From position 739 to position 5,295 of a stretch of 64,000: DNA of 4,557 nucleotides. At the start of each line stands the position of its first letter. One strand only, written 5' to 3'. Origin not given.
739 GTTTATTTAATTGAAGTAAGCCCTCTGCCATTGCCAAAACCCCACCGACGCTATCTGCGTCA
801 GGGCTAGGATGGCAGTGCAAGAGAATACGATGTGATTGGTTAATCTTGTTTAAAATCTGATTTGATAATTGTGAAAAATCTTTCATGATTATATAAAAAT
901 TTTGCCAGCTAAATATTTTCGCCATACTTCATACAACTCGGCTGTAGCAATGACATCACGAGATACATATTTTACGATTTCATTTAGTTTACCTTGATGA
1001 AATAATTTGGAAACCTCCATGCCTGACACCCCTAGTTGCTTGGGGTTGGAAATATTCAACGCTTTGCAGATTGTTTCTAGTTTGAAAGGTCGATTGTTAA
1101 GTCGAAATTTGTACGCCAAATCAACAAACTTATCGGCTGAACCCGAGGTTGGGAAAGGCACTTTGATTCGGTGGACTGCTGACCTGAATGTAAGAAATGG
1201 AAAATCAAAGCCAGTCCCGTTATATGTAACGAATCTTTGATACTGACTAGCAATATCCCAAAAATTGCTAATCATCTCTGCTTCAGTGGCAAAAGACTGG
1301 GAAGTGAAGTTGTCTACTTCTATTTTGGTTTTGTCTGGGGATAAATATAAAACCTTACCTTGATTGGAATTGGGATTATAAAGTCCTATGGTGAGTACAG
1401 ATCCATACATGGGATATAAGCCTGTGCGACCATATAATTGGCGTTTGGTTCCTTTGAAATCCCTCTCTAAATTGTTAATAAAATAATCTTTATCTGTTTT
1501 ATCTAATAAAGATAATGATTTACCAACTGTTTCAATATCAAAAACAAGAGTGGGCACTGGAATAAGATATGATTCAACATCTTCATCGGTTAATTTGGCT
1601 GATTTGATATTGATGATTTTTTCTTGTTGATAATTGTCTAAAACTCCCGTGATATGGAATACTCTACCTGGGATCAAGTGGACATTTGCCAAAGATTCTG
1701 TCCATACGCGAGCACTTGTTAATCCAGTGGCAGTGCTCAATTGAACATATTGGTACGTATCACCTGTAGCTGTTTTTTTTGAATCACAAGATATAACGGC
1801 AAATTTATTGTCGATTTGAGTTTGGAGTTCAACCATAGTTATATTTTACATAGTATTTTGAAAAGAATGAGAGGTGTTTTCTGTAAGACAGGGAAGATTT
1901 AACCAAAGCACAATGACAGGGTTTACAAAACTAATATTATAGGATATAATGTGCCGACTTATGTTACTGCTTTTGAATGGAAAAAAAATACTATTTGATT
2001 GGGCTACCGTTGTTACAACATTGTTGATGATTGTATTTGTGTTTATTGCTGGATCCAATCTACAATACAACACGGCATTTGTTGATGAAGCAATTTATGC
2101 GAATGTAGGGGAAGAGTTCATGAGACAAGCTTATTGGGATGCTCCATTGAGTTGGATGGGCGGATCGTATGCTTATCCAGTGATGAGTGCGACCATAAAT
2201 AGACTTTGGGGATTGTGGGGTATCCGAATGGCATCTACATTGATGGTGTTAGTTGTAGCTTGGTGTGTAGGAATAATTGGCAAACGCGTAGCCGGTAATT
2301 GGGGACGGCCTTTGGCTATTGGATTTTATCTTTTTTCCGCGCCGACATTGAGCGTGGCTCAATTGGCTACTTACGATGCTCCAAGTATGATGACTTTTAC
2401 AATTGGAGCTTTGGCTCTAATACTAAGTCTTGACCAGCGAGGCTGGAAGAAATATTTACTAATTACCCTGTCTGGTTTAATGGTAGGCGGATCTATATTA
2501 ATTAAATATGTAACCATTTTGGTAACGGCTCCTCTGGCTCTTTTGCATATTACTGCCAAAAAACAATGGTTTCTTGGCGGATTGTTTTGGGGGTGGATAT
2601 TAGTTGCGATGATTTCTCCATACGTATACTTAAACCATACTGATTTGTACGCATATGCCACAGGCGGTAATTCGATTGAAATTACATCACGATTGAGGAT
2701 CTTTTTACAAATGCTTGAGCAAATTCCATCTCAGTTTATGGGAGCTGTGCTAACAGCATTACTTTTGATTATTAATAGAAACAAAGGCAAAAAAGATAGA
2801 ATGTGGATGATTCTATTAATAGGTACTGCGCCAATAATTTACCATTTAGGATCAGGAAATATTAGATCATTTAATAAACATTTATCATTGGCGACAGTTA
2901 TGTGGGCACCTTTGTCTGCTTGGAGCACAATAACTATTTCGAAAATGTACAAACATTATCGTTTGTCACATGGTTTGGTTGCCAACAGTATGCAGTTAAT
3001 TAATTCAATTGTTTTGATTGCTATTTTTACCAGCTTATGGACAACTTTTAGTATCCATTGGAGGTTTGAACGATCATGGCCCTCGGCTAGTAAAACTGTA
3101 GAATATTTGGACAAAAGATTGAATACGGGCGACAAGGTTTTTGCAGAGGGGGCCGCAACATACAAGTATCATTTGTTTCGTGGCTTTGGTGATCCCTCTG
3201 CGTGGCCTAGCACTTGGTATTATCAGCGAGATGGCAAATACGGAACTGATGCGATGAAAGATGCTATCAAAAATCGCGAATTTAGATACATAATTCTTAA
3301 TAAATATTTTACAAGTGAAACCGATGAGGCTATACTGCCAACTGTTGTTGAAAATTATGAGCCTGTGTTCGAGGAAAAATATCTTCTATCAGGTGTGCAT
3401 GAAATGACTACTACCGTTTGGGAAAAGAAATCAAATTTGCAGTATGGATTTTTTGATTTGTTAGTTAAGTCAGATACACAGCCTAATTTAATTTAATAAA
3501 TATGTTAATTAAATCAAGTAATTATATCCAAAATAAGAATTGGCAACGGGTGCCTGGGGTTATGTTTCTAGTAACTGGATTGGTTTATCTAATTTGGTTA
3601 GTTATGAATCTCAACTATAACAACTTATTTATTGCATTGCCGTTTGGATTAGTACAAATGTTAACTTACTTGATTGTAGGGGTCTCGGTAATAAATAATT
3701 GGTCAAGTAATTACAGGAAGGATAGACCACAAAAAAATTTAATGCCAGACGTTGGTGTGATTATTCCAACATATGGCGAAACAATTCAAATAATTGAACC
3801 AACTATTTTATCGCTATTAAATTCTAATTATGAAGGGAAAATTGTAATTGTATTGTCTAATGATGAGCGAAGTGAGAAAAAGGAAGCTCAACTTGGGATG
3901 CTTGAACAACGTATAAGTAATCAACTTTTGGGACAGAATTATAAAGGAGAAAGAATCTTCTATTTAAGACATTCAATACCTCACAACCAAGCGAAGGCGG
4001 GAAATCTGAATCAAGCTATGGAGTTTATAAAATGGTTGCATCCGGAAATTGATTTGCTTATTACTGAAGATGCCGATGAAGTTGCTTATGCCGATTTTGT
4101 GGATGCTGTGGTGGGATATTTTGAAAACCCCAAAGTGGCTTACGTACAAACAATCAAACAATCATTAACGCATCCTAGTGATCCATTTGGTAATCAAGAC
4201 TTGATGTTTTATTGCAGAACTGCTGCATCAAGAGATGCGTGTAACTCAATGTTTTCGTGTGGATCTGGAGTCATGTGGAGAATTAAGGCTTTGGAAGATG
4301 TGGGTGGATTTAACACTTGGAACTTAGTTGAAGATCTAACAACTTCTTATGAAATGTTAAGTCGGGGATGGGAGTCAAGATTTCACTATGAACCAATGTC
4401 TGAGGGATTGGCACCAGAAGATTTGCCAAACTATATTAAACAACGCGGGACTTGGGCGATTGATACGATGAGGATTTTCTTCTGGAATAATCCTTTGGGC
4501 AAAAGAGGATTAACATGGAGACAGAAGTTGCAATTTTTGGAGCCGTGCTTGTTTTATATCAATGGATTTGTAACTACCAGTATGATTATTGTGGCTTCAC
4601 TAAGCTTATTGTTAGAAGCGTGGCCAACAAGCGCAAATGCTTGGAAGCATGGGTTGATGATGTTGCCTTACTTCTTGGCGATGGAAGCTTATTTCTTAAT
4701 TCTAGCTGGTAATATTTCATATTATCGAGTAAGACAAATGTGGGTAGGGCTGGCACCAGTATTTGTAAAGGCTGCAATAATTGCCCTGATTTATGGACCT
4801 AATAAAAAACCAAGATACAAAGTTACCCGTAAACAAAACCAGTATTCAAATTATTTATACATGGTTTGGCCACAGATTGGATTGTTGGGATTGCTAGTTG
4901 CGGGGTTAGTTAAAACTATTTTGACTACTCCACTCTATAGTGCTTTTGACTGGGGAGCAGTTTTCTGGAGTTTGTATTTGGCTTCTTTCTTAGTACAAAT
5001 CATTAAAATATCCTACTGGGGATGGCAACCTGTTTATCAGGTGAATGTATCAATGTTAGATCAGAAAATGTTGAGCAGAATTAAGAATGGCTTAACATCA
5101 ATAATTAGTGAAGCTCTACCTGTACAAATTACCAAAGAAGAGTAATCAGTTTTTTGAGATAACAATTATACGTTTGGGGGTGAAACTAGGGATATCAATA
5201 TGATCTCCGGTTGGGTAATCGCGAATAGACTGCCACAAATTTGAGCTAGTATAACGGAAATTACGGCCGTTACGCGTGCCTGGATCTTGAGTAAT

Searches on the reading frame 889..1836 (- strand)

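Call 56: search_protein_families(library=pfam, proteins=[window:889-1836:-], max_evalue=0.00001)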
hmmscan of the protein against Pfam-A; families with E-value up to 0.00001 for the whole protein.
window:889-1836:- (315 aa): 3 families
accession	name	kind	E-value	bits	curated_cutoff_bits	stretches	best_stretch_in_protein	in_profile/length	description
PF10108.15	DNA_pol_B_exo2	-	7.1e-20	72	24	1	168-302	21-170/213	Predicted 3'-5' exonuclease related to the exonuclease domain of PolB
PF13482.12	RNase_H_2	-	2.1e-15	57.5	22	1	138-305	8-164/165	RNase_H superfamily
PF03104.25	DNA_pol_B_exo1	-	1.1e-08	35.2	23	1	75-222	46-183/242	DNA polymerase family B, exonuclease domain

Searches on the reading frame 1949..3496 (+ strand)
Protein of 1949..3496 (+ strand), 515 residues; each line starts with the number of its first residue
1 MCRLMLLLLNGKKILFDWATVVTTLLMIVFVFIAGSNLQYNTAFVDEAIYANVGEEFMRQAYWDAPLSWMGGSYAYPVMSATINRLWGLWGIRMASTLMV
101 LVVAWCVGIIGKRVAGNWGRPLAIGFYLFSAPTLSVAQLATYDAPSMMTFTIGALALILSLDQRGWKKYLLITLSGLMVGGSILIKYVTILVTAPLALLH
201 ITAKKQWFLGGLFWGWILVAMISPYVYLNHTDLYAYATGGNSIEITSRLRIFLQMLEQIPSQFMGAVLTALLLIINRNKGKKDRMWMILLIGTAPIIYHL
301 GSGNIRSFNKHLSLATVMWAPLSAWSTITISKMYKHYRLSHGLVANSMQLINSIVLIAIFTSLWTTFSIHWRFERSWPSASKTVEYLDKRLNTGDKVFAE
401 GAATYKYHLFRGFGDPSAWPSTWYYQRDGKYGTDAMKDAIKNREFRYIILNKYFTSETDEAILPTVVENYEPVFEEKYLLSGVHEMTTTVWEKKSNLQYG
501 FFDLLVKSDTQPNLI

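Call 56: search_protein_families(library=pfam, proteins=[window:1949-3496:+], max_evalue=0.00001)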
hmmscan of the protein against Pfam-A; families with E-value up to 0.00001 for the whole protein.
window:1949-3496:+ (515 aa): 1 family
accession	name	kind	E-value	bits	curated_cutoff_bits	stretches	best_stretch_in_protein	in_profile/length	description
PF13231.12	PMT_2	-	6.3e-07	30.2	26.1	1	89-222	21-152/160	Dolichyl-phosphate-mannose-protein mannosyltransferase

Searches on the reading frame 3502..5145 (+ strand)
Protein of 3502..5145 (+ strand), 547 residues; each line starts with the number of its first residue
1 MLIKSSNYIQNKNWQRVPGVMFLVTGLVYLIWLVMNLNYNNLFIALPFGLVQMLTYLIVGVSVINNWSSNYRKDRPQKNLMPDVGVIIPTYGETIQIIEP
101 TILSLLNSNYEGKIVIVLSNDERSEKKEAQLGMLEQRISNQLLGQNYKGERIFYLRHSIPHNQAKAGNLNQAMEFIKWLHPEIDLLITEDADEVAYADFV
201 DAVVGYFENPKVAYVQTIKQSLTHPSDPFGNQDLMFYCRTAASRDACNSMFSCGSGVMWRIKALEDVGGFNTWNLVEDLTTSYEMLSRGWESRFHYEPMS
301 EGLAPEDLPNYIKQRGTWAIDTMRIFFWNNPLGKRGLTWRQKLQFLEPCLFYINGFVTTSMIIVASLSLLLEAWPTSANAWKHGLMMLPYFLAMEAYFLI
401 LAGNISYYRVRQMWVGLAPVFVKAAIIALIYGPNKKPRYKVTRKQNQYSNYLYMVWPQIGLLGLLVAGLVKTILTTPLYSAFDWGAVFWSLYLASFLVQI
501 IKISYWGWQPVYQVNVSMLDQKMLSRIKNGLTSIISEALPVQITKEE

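Call 56: search_protein_families(library=pfam, proteins=[window:3502-5145:+], max_evalue=0.00001)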
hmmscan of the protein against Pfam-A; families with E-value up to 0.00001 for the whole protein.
window:3502-5145:+ (547 aa): 4 families
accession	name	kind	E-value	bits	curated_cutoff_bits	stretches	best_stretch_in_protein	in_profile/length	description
PF13641.12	Glyco_tranf_2_3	-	3.3e-19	70.3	27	1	82-319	1-228/230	Glycosyltransferase like family 2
PF13632.12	Glyco_trans_2_3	-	3.9e-10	40.3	27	1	190-383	6-183/198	Glycosyl transferase family group 2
PF00535.33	Glycos_transf_2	-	1.4e-09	38.5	23.3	1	86-267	2-167/168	Glycosyl transferase family 2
PF13506.12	Glyco_transf_21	-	9.1e-06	25.7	21.7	0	180-305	28-157/174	Glycosyl transferase family 21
